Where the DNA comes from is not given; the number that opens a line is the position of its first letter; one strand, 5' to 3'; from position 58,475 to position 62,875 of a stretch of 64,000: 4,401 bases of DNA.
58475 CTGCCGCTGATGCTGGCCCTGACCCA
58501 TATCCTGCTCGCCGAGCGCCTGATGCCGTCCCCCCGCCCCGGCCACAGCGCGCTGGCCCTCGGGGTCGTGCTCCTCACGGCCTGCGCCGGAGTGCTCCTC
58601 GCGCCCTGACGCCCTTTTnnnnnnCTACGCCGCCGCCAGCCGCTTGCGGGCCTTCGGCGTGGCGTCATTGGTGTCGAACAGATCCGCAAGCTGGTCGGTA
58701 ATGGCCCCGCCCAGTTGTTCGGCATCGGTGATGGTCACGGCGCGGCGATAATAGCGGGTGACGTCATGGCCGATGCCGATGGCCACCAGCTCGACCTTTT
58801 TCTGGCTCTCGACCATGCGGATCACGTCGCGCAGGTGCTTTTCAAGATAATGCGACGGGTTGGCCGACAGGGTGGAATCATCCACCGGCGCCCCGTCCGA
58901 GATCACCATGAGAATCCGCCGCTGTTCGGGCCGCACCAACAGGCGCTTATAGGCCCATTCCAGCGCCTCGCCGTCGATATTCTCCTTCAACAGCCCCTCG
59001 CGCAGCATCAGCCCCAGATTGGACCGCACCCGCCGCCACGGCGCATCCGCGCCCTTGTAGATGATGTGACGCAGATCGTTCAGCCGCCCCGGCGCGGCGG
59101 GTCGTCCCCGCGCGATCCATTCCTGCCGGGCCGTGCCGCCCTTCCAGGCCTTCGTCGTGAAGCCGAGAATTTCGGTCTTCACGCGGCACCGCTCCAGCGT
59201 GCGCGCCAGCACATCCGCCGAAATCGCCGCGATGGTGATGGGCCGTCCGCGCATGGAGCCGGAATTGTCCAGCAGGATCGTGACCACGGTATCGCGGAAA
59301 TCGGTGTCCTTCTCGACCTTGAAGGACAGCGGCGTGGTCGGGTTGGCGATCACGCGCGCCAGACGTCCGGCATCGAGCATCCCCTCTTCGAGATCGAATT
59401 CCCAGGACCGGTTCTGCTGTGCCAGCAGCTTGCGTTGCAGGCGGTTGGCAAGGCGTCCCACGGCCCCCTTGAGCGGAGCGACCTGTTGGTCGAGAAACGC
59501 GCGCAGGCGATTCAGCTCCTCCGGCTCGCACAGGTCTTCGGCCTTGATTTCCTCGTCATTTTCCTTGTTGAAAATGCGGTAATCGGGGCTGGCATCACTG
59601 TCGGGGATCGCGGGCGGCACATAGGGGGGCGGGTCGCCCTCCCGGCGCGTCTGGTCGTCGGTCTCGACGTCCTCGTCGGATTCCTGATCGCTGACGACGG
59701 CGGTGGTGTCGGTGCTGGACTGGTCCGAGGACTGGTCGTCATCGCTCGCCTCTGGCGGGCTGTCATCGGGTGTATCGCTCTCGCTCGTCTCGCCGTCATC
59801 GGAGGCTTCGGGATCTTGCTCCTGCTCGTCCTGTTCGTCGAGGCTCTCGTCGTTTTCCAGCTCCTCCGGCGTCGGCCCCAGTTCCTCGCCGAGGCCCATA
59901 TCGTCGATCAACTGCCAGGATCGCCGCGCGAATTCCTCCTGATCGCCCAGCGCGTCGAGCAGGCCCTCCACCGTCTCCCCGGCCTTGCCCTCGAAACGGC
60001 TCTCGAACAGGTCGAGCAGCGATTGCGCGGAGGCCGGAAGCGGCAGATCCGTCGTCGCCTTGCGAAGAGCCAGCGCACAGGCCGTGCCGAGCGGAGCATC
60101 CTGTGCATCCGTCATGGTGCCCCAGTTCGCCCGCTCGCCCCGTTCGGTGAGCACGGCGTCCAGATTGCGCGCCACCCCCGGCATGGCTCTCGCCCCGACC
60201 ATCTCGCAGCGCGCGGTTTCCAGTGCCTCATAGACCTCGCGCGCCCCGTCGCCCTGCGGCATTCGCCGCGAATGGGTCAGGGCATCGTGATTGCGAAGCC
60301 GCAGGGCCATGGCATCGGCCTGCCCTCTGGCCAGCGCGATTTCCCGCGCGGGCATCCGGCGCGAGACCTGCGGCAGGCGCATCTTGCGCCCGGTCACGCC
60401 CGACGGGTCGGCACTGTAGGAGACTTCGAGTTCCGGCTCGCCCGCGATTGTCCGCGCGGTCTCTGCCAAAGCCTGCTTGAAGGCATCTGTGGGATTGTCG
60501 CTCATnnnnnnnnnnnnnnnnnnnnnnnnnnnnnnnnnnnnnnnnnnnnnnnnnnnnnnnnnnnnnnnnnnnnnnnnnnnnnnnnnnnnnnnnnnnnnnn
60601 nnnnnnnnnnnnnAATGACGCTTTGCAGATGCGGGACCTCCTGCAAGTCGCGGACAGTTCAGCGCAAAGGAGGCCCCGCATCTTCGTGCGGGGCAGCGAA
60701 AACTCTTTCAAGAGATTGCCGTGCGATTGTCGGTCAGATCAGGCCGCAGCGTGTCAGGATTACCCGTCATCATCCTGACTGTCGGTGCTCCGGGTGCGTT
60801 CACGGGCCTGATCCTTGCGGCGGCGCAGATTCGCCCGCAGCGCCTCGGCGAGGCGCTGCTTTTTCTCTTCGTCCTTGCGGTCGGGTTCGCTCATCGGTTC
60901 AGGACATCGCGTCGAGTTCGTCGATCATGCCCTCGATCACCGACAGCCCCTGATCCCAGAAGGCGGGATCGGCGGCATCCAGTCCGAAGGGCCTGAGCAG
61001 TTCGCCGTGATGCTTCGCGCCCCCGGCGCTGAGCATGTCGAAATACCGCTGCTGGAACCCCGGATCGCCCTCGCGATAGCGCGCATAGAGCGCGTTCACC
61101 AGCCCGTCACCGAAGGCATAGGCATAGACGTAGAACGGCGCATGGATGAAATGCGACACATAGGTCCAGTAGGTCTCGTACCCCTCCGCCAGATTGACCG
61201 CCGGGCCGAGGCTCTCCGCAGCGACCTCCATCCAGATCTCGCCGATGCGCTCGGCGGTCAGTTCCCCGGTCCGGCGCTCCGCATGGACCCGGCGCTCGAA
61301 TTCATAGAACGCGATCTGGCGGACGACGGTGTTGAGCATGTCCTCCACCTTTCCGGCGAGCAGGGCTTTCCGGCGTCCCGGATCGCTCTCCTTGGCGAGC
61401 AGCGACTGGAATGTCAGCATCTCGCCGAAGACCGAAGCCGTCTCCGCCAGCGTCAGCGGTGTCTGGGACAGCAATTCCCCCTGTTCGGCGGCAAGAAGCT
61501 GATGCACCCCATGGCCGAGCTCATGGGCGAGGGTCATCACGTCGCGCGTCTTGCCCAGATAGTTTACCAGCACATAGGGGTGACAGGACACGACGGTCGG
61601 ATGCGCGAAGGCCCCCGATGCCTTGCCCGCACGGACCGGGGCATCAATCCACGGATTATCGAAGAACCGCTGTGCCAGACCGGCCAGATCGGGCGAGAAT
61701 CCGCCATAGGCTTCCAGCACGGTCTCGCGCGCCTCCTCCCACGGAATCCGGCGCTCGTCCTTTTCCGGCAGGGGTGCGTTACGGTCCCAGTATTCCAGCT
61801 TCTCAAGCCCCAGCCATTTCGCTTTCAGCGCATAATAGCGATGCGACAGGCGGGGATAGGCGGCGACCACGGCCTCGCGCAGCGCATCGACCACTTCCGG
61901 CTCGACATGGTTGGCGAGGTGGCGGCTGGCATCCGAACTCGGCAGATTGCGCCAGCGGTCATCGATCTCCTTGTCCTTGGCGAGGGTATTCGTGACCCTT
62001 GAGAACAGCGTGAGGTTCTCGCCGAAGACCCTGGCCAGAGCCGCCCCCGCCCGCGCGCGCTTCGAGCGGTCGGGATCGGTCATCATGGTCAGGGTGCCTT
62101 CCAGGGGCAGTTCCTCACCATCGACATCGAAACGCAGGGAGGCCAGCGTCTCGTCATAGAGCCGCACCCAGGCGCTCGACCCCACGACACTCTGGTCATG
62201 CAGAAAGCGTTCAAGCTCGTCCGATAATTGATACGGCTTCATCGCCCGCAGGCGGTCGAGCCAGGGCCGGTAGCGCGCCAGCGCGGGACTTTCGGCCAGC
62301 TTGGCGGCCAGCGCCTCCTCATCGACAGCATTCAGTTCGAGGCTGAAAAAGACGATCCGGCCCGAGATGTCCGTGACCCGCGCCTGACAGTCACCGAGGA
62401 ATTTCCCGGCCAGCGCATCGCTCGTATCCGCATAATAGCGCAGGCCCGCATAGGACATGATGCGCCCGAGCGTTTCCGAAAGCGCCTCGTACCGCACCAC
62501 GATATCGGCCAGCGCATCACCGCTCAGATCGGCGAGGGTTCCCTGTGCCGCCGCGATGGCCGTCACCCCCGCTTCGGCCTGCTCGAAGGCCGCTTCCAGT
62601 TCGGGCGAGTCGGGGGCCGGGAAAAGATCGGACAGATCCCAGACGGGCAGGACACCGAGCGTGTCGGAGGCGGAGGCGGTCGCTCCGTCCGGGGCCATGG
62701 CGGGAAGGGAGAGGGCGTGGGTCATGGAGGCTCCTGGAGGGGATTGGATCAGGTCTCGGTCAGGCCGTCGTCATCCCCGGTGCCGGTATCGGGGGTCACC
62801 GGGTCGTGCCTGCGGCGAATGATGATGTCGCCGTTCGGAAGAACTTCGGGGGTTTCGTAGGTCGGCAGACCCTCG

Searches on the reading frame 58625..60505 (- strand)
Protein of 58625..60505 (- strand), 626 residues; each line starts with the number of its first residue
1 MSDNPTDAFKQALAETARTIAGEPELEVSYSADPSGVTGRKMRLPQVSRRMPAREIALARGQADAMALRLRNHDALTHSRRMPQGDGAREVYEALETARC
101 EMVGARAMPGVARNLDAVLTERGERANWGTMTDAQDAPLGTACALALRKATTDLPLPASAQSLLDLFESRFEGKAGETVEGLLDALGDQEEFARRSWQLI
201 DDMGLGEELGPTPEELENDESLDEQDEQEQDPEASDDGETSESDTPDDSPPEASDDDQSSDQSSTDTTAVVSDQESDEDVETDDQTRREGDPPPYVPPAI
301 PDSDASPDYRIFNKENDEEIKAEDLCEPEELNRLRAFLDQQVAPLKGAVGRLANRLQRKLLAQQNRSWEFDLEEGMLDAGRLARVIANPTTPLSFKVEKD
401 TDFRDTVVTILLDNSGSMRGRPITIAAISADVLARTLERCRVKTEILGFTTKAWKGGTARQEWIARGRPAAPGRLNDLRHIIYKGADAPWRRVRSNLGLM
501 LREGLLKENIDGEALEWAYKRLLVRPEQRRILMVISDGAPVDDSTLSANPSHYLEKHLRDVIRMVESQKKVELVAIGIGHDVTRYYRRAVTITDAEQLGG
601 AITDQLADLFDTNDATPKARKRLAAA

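Call 105: search_protein_families(library=pfam, proteins=[window:58625-60505:-], max_evalue=0.00001)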
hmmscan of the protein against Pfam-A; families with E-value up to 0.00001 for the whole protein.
window:58625-60505:- (626 aa): 2 families
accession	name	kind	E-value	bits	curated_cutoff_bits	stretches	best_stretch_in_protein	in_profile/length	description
PF11775.14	CobT_C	-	8.2e-99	330.1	21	1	394-610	1-218/220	Cobalamin biosynthesis protein CobT VWA domain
PF06213.17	CobT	-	4.7e-81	272.8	26.1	1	4-276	2-270/276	Cobalamin biosynthesis protein CobT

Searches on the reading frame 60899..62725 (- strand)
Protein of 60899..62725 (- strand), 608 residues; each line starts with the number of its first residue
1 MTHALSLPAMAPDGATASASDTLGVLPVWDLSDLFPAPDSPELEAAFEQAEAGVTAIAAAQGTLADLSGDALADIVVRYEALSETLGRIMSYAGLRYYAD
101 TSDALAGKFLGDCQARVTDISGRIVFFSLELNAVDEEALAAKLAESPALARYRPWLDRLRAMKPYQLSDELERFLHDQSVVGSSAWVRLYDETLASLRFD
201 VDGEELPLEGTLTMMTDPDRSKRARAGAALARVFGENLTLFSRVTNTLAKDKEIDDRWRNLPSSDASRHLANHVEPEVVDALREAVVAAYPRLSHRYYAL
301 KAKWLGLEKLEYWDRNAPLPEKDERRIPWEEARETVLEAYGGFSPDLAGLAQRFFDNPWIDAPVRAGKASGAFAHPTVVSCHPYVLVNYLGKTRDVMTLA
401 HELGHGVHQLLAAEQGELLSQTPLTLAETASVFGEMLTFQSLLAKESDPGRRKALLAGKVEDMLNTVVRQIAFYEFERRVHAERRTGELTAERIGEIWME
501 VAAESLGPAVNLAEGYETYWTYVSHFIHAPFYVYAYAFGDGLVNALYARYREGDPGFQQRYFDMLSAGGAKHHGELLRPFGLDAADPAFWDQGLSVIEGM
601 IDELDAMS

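Call 105: search_protein_families(library=pfam, proteins=[window:60899-62725:-], max_evalue=0.00001)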
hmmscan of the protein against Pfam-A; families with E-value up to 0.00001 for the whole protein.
window:60899-62725:- (608 aa): 2 families
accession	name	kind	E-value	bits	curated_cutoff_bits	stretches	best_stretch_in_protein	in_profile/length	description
PF01432.26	Peptidase_M3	-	8.5e-42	144.5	27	1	214-593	2-454/457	Peptidase family M3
PF08439.15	Peptidase_M3_N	-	1.9e-22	79.7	25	1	130-199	1-70/70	Oligopeptidase F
